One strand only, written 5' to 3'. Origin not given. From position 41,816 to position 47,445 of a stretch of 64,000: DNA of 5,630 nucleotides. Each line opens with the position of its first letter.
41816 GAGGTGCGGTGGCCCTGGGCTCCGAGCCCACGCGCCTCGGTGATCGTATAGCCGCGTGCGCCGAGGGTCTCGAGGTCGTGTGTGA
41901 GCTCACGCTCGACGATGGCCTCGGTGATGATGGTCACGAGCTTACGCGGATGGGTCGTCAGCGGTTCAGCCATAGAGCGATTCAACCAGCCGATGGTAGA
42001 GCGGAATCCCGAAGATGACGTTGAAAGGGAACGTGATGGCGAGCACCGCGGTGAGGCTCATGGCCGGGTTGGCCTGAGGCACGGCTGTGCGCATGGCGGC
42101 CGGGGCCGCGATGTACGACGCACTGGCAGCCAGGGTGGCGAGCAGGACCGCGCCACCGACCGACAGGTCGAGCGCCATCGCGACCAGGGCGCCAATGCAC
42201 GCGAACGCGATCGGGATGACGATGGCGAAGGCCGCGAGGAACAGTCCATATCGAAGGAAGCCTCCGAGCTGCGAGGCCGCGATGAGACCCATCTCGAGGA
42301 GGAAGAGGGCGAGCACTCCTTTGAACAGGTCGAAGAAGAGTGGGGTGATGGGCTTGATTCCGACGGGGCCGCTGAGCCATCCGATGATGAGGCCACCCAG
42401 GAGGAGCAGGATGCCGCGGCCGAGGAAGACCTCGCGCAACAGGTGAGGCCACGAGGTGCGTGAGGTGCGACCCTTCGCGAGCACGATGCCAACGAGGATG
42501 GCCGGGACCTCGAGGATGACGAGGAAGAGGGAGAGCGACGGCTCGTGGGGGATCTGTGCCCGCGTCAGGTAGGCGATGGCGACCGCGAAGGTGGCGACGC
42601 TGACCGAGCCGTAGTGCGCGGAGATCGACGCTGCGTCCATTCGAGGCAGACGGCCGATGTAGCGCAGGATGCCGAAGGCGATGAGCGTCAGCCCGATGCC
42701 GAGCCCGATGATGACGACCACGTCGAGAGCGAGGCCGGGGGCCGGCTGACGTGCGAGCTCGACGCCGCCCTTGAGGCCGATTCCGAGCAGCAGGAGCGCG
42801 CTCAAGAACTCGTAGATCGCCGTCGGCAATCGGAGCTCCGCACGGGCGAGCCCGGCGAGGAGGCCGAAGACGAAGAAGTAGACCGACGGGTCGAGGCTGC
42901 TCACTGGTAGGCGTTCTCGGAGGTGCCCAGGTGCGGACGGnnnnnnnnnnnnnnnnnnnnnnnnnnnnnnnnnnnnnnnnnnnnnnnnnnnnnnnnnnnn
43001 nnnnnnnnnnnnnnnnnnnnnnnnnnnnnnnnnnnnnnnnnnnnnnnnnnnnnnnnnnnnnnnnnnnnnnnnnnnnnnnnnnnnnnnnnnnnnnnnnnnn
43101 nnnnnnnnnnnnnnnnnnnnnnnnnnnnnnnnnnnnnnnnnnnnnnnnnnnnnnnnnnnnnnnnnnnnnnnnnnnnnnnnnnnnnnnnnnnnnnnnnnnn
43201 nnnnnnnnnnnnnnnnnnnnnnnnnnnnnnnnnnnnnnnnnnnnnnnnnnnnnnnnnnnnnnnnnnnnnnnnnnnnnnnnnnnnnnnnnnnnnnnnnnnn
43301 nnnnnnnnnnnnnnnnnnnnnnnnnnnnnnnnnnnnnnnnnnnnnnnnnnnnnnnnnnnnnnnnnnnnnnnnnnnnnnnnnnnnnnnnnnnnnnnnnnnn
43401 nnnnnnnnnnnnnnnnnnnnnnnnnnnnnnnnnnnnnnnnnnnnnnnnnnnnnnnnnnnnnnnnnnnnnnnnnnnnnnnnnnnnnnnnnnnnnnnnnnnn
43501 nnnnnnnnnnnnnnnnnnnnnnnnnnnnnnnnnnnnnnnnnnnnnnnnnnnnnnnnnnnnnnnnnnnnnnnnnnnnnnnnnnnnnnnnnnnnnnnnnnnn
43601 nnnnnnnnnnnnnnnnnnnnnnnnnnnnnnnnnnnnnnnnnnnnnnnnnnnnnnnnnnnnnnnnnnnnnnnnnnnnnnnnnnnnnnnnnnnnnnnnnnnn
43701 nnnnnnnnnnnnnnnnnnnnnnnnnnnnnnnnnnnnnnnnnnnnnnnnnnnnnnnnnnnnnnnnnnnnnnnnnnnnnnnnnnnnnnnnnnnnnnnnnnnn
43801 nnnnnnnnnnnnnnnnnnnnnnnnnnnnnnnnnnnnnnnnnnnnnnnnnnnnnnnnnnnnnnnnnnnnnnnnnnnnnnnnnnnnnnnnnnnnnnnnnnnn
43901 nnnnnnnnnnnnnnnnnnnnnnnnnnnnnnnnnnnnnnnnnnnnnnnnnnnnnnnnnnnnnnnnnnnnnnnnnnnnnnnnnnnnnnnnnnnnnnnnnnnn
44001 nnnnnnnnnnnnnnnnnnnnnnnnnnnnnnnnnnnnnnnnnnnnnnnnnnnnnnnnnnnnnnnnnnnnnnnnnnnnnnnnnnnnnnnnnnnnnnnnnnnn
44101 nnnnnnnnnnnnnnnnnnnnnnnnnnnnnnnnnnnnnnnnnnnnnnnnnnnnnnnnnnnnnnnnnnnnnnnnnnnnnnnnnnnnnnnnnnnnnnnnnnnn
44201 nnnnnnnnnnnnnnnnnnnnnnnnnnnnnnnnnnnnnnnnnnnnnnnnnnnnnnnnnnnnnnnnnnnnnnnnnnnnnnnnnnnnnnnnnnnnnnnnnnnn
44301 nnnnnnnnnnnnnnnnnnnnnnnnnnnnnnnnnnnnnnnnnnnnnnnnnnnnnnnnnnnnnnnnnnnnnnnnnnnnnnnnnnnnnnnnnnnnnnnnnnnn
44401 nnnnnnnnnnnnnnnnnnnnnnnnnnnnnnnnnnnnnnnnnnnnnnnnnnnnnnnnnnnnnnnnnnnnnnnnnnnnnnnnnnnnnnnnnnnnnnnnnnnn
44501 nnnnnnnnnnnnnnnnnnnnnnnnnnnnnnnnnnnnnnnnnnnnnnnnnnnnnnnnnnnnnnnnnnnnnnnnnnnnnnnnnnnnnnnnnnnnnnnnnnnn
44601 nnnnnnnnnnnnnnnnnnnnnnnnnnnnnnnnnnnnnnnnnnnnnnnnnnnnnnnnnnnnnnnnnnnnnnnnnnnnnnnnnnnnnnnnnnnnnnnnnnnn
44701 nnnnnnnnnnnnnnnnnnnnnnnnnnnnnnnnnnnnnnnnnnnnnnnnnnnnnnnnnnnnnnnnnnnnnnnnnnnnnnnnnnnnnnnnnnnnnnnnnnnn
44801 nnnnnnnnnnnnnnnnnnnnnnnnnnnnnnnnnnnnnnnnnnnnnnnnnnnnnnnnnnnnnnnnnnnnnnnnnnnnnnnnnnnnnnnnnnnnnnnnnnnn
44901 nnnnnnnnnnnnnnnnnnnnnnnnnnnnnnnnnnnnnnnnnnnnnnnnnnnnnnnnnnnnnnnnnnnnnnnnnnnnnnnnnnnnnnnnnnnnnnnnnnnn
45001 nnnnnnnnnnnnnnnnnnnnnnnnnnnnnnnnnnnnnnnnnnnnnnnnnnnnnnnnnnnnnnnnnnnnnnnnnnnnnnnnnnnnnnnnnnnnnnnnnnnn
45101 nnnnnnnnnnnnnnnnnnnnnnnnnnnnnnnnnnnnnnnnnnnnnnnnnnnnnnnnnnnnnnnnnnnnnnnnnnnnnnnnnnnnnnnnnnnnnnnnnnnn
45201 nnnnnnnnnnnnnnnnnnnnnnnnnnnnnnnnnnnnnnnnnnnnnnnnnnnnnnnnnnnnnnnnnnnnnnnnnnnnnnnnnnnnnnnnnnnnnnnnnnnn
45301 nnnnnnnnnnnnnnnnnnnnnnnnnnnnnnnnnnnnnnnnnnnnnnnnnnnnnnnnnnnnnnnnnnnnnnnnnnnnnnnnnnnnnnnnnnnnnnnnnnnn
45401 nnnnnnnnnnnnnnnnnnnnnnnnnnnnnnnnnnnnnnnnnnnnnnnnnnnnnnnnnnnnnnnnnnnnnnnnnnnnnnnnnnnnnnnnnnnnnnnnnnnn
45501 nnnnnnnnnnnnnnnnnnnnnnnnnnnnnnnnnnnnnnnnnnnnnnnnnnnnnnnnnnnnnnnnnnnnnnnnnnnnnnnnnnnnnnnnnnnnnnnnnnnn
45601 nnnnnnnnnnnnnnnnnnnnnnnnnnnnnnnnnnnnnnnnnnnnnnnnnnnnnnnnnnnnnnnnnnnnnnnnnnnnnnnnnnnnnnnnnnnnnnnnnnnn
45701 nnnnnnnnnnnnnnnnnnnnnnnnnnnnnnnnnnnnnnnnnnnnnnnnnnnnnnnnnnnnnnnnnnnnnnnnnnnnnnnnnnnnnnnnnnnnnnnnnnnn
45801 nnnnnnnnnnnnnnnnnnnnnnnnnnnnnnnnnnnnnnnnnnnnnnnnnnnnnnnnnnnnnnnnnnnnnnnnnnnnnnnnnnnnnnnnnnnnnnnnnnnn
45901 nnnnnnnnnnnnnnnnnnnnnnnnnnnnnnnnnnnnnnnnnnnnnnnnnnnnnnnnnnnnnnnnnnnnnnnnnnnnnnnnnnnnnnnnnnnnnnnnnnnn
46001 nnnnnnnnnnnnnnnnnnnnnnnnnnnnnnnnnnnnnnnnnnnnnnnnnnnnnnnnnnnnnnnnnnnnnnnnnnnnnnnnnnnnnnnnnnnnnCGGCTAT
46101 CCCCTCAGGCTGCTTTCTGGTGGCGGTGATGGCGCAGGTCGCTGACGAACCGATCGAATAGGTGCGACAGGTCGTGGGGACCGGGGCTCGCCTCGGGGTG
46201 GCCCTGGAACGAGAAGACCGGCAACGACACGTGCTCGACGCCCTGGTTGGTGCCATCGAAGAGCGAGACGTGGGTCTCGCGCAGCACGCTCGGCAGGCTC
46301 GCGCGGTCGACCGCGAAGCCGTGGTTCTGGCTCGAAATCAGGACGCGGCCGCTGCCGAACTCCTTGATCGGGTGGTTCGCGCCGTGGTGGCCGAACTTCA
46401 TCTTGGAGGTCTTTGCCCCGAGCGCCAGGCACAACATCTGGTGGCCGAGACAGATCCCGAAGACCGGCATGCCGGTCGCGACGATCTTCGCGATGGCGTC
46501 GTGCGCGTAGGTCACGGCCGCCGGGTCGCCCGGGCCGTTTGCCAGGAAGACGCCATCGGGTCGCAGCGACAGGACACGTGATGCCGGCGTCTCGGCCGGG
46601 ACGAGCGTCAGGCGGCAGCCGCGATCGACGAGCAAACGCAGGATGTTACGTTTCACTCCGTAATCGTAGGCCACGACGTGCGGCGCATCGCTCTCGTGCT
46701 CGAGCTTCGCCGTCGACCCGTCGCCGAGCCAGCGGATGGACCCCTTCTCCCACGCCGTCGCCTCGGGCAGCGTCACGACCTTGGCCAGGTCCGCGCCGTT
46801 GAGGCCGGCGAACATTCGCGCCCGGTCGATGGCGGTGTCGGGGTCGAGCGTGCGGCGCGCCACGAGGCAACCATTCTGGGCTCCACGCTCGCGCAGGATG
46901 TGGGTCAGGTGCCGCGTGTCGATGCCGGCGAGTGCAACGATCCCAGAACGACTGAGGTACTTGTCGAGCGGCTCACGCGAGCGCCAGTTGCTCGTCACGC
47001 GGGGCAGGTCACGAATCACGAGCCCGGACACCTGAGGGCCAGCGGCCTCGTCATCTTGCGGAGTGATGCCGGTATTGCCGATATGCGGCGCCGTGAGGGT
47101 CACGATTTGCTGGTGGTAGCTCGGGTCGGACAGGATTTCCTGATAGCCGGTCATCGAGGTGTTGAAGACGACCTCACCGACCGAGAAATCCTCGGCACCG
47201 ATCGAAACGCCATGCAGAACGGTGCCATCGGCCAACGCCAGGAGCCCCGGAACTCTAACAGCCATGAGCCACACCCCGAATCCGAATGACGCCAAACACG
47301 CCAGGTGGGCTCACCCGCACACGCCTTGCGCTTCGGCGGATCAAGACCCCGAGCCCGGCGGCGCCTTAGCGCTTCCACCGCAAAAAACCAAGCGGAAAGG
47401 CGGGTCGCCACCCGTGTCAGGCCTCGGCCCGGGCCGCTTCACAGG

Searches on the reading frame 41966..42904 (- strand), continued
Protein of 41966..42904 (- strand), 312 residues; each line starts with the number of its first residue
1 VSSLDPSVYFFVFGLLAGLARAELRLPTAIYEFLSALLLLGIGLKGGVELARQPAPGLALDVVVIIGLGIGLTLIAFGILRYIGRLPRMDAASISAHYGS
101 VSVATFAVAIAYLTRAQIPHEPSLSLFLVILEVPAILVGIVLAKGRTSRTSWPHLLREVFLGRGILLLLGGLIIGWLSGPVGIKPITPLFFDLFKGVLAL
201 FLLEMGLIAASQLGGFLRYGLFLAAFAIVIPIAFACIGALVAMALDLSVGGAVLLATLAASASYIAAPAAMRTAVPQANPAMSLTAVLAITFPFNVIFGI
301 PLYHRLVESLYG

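Call 78: fold_search(model_id=the predicted structure, library=pdb)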
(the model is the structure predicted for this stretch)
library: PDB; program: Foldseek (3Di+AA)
matches with E <= 10: 437; with E <= 0.001: 20
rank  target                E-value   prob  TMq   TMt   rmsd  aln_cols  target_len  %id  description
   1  7egl_A                2.7e-14  1.00  0.80  0.76   4.0       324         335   27  Bicarbonate transporter complex SbtA-SbtB bound to HCO3- (released 2021-05-26)
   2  8zor_A                2.9e-14  1.00  0.88  0.84   2.5       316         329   28  Cryo-EM structure of bicarbonate transporter SbtA in complex with PII-like signaling protein SbtB (T-loop truncation)  (released 2025-12-03)
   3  7egk_A                5.9e-14  1.00  0.79  0.76   3.7       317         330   28  Bicarbonate transporter complex SbtA-SbtB bound to AMP (released 2021-05-26)
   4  7cyf_A                1.5e-13  1.00  0.80  0.75   3.7       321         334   28  Cryo-EM structure of bicarbonate transporter SbtA in complex with PII-like signaling protein SbtB from Synechocystis s (released 2021-06-23)
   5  7cye_A                1.8e-11  1.00  0.86  0.83   2.9       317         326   26  Cryo-EM structure of sodium-dependent bicarbonate transporter SbtA from Synechocystis sp. PCC 6803 (released 2021-06-23)
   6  8oyf                  7.9e-06  1.00  0.66  0.67   5.0       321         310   17  Crystal structure of ASBTNM in lipidic cubic phase without substrate bound (released 2023-07-12)
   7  7cyg_B                1.7e-05  1.00  0.63  0.65   5.2       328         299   14  Crystal structure of a cysteine-pair mutant (Y113C-P190C) of a bacterial bile acid transporter before disulfide bond f (released 2021-01-13)
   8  3zuy                  2.0e-05  1.00  0.66  0.67   4.6       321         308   16  Crystal structure of a bacterial homologue of the bile acid sodium symporter ASBT. (released 2011-10-12)
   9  7cyg_A                2.1e-05  1.00  0.63  0.64   5.1       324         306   13  Crystal structure of a cysteine-pair mutant (Y113C-P190C) of a bacterial bile acid transporter before disulfide bond f (released 2021-01-13)
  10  8oyg                  2.4e-05  1.00  0.60  0.60   5.8       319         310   16  Crystal structure of ASBTNM in complex with pantoate (released 2023-07-12)
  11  4n7w_A                4.4e-05  1.00  0.62  0.63   5.2       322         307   14  Crystal Structure of the sodium bile acid symporter from Yersinia frederiksenii (released 2013-12-11)
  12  3zux                  4.8e-05  1.00  0.65  0.66   5.1       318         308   16  Crystal structure of a bacterial homologue of the bile acid sodium symporter ASBT. (released 2011-10-12)
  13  6lgv                  5.5e-05  1.00  0.58  0.58   6.0       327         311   16  Crystal structure of a cysteine-pair mutant (P10C-S291C) of a bacterial bile acid transporter in an inward-facing state  (released 2020-12-09)
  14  6lgz                  5.8e-05  1.00  0.59  0.60   5.8       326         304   15  Crystal structure of a cysteine-pair mutant (P10C-S291C) of a bacterial bile acid transporter in an inward-facing state  (released 2020-12-09)
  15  4n7w_B                6.3e-05  1.00  0.60  0.62   5.5       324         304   13  Crystal Structure of the sodium bile acid symporter from Yersinia frederiksenii (released 2013-12-11)
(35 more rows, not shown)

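Call 79: search_protein_representatives(protein=window:41966-42904:-)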
Query: 312 residues. Proteins with E-value up to 0.001 (for the whole library): 2284; up to 1e-10: 1267; up to 1e-30: 374. The best 150 are listed.
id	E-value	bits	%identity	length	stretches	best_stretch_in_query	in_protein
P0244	2.3e-75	270.2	48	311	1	4-311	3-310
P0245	9.7e-75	268.2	51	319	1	4-308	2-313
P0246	1.3e-74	267.8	51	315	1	4-307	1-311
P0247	2.6e-73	263.5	45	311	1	3-309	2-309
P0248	2.1e-72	260.5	45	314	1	2-311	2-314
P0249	1.3e-71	257.8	50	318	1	4-307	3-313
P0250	5.9e-71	255.7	46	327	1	4-307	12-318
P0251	8.0e-71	255.3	45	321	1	2-312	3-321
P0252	4.1e-68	246.4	60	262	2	70-310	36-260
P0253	4.2e-68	246.4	49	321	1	3-307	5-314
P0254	2.2e-67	244.0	45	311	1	4-309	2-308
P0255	2.8e-66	240.4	46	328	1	4-307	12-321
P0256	5.9e-66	239.3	46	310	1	8-308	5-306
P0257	6.6e-66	239.1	45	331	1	4-312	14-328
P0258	8.0e-66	238.9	47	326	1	7-306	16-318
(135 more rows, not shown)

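Call 90: search_protein_families(library=pfam, proteins=[L011:12153-14591:+, L018:13226-16066:+, L022:7033-9750:+, L035:13597-16128:-, L131:12235-14859:+, L135:6144-9137:+, L147:2986-5817:-, L006:13307-16363:+, L021:12309-16196:+, L020:12858-15038:+], max_evalue=1e-15)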
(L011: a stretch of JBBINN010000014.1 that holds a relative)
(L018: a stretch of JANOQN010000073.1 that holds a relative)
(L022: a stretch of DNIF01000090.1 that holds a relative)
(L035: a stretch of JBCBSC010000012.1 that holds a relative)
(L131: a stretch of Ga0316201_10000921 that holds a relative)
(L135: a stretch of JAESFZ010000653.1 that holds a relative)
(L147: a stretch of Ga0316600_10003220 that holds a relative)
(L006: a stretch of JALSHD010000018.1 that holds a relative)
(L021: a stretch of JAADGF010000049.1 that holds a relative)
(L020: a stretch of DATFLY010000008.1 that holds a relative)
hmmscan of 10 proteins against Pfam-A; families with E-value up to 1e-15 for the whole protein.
L011:12153-14591:+ (812 aa): 2 families
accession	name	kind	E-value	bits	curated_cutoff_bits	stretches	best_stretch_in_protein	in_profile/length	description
PF09822.16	ABC_transp_aux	-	1.4e-53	182.4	34.7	1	366-670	1-288/288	ABC-type uncharacterized transport system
PF23357.1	DUF7088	-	7.1e-21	74.8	27.8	1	231-330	2-104/105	Domain of unknown function (DUF7088)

L018:13226-16066:+ (946 aa): 2 families
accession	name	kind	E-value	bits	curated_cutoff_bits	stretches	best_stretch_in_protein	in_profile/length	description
PF00069.31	Pkinase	-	3.9e-35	122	31.7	1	96-303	1-198/263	Protein kinase domain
PF07714.23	PK_Tyr_Ser-Thr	-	6.8e-29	101.4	23.1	1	97-302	2-205/258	Protein tyrosine and serine/threonine kinase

L022:7033-9750:+ (905 aa): 4 families
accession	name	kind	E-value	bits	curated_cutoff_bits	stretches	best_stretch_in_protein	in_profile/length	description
PF00689.26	Cation_ATPase_C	-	1e-51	175.6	27.3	1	722-891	1-174/175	Cation transporting ATPase, C-terminus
PF00122.25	E1-E2_ATPase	-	2.1e-51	174.4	28.1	1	129-322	2-181/181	E1-E2 ATPase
PF00690.31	Cation_ATPase_N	-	8.5e-20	70.6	20.4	1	21-88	1-68/69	Cation transporter/ATPase, N-terminus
PF00702.32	Hydrolase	-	5.8e-19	69.7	26.4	1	530-652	80-191/191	haloacid dehalogenase-like hydrolase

L035:13597-16128:- (843 aa): 1 family
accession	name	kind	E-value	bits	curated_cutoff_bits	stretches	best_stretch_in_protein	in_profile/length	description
PF13385.13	Laminin_G_3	-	1.5e-21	77.5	27.6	1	375-521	15-150/151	Concanavalin A-like lectin/glucanases superfamily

L131:12235-14859:+ (874 aa): 5 families
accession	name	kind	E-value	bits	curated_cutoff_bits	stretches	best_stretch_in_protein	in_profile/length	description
PF00689.26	Cation_ATPase_C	-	2.8e-59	200.3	27.3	1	698-867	1-174/175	Cation transporting ATPase, C-terminus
PF00122.25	E1-E2_ATPase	-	1.3e-54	184.9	28.1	1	120-311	2-179/181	E1-E2 ATPase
PF00702.32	Hydrolase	-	1e-17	65.6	26.4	1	487-627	66-190/191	haloacid dehalogenase-like hydrolase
PF00690.31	Cation_ATPase_N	-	1.8e-17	63.2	20.4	1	12-80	1-69/69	Cation transporter/ATPase, N-terminus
PF13246.12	Cation_ATPase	-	3.9e-16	59.3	21.7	1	381-454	5-88/91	Cation transport ATPase (P-type)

L135:6144-9137:+ (997 aa): 2 families
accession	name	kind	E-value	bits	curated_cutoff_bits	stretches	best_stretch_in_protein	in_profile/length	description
PF01526.23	DDE_Tnp_Tn3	-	3.4e-141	470.9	24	1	589-975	1-389/389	Tn3 transposase DDE domain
PF13700.11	DUF4158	-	3.4e-20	73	27.4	1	3-167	4-164/165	Domain of unknown function (DUF4158)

L147:2986-5817:- (943 aa): 2 families
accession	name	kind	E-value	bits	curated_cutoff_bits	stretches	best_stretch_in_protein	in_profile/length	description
PF00593.30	TonB_dep_Rec_b-barrel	-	7.7e-29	102.3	27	1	357-905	29-436/436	TonB dependent receptor-like, beta-barrel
PF07715.20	Plug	-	1.3e-19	71.1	23.9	1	51-161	11-107/107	TonB-dependent Receptor Plug Domain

L006:13307-16363:+ (1018 aa): 1 family
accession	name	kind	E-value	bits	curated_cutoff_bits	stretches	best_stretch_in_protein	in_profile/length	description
PF12288.13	CsoS2_M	-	1.3e-166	555.7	22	2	291-651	2-368/425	Carboxysome shell peptide mid-region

L021:12309-16196:+ (1295 aa): 3 families
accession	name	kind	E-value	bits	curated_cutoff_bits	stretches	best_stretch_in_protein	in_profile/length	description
PF17892.7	Cadherin_5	-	5.8e-23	81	26.5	1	110-199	1-95/98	Cadherin-like domain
PF17963.7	Big_9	-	3.8e-21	76.2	23.6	1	111-199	1-88/89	Bacterial Ig domain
PF00041.27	fn3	-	4.8e-21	75.2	25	0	579-658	2-79/84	Fibronectin type III domain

L020:12858-15038:+ (726 aa): 0 families

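Call 91: search_solved_structures(query=L006:11450-12868:+, max_evalue=1e-20)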
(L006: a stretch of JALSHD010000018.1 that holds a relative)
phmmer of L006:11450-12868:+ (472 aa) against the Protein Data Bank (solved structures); distinct sequences matched with E-value up to 1e-20: 97 (the best 60 are shown).
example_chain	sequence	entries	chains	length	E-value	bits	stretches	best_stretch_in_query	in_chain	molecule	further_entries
1svd_A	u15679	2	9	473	0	1012.5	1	2-472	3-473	ribulose-1,5-bisphosphate carboxylase/oxygenase large subunit | Ribulose bisphosphate carboxylase large chain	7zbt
7smk_A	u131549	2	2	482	0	1012.3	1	2-472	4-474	Ribulose bisphosphate carboxylase large chain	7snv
6uew_A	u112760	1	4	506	0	1012.1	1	2-472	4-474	Ribulose bisphosphate carboxylase large chain, CsoS2 N-peptide fusion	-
9iqo_A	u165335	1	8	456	1.8e-288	960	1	3-458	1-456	Ribulose bisphosphate carboxylase large chain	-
7yyo_A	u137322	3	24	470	1.6e-269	897.5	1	1-468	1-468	Ribulose bisphosphate carboxylase large chain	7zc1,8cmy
8io2_A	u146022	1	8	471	1.3e-258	861.5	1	3-467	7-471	Ribulose bisphosphate carboxylase large chain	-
1rsc_A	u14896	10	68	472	1.3e-258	861.5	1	3-467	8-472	RIBULOSE 1,5 BISPHOSPHATE CARBOXYLASE/OXYGENASE (LARGE CHAIN) | RIBULOSE BISPHOSPHATE CARBOXYLASE LARGE CHAIN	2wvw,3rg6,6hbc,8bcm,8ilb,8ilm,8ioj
1rbl_A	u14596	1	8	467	1.3e-258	861.5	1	3-467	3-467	RIBULOSE 1,5 BISPHOSPHATE CARBOXYLASE/OXYGENASE (LARGE CHAIN)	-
7qsw_A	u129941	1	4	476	1.6e-258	861.2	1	4-468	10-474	RubisCO large subunit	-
6lrr_G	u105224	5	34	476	7.7e-257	855.7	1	4-466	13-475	Ribulose bisphosphate carboxylase large chain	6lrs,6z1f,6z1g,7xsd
6kkm_A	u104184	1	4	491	8.7e-257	855.5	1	4-466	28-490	Ribulose bisphosphate carboxylase large chain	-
8uhi_A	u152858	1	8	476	2.4e-254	847.5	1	4-466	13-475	Ribulose bisphosphate carboxylase large subunit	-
6ekc_A1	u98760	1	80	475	1e-253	845.4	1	5-465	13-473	Ribulose bisphosphate carboxylase large chain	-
2ybv_A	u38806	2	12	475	1.4e-253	844.9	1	5-465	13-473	RIBULOSE BISPHOSPHATE CARBOXYLASE LARGE CHAIN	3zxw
1gk8_A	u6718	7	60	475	1.4e-248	828.5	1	5-467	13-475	RIBULOSE-1,5 BISPHOSPHATE CARBOXYLASE LARGE CHAIN | Large subunit of Rubisco | Ribulose bisphosphate carboxylase large chain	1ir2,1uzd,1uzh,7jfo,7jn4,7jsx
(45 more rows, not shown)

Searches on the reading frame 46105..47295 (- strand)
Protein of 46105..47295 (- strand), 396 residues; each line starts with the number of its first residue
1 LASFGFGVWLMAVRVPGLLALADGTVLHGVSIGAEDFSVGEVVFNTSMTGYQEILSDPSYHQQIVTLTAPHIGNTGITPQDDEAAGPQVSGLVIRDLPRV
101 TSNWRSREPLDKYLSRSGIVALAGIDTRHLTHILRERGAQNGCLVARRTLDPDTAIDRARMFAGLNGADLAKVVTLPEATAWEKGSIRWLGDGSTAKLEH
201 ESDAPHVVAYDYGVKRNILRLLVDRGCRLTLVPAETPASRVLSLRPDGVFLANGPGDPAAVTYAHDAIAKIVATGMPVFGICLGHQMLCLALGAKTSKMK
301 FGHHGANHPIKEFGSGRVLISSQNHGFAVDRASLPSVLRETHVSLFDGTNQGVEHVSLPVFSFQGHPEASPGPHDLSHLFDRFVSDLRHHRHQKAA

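Call 5: search_protein_families(library=pfam, proteins=[window:46105-47295:-], max_evalue=0.01)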
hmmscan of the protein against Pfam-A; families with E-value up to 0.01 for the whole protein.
window:46105-47295:- (396 aa): 4 families
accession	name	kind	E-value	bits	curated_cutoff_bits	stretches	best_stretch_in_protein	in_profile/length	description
PF00117.34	GATase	-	1.1e-48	165.9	22.8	1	209-384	2-188/190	Glutamine amidotransferase class-I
PF00988.28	CPSase_sm_chain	-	1.8e-48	164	27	1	19-144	1-126/126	Carbamoyl-phosphate synthase small chain, CPSase domain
PF07722.19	Peptidase_C26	-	0.00015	22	20.5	1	266-296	96-126/219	Peptidase C26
PF07685.20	GATase_3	-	0.0053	16.8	27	1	265-292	65-92/196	CobB/CobQ-like glutamine amidotransferase domain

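Call 6: search_protein_families(library=ncbifam, proteins=[window:46105-47295:-], max_evalue=0.01)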
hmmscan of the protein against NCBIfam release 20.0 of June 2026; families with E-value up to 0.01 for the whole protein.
window:46105-47295:- (396 aa): 25 families
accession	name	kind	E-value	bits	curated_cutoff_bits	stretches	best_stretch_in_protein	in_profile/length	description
TIGR01368.1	CPSaseIIsmall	equivalog_domain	8.4e-133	442.8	307.35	1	18-387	2-359/361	glutamine-hydrolyzing carbamoyl-phosphate synthase small subunit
NF009475.0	PRK12838.1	equivalog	1.2e-116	389.6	221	1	17-391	3-357/359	carbamoyl phosphate synthase small subunit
NF011201.0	PRK14607.1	equivalog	1.8e-17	63.2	670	1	233-369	32-172/534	bifunctional anthranilate synthase component II/anthranilate phosphoribosyltransferase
NF010081.0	PRK13566.1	equivalog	7.3e-15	54.2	645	1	225-369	551-700/729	anthranilate synthase component I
TIGR01815.1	TrpE-clade3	equivalog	2.8e-14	52.1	739.15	1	226-369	540-688/717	anthranilate synthase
NF005849.0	PRK07765.1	equivalog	1.2e-13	50.9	308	1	245-369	46-175/219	aminodeoxychorismate/anthranilate synthase component II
TIGR00566.1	trpG_papA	subfamily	2.1e-13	50.5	121.05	1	243-369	41-176/192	glutamine amidotransferase of anthranilate synthase or aminodeoxychorismate synthase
NF005271.0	PRK06774.1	equivalog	2.3e-11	43.5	340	1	241-369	39-175/191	aminodeoxychorismate synthase component II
TIGR00888.1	guaA_Nterm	equivalog_domain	3.1e-11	43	172.15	1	216-305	12-100/188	glutamine-hydrolyzing GMP synthase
NF005799.0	PRK07649.1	equivalog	5.8e-11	42.3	327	1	239-374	37-176/195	aminodeoxychorismate/anthranilate synthase component II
TIGR01823.1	PabB-fungal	equivalog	1.3e-10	40.3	442.55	1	247-384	55-201/742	aminodeoxychorismate synthase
NF001975.0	PRK00758.1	equivalog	5.2e-10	39.2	198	1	216-307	15-100/185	GMP synthase subunit A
NF005946.0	PRK08007.1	equivalog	1.4e-09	37.8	332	1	241-369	39-171/187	aminodeoxychorismate synthase component 2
NF006462.0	PRK08857.1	equivalog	9.1e-09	35.2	345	1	239-369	37-176/193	aminodeoxychorismate/anthranilate synthase component II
NF005367.0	PRK06895.1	equivalog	1.5e-08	34.7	265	1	249-369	47-172/190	anthranilate synthase component II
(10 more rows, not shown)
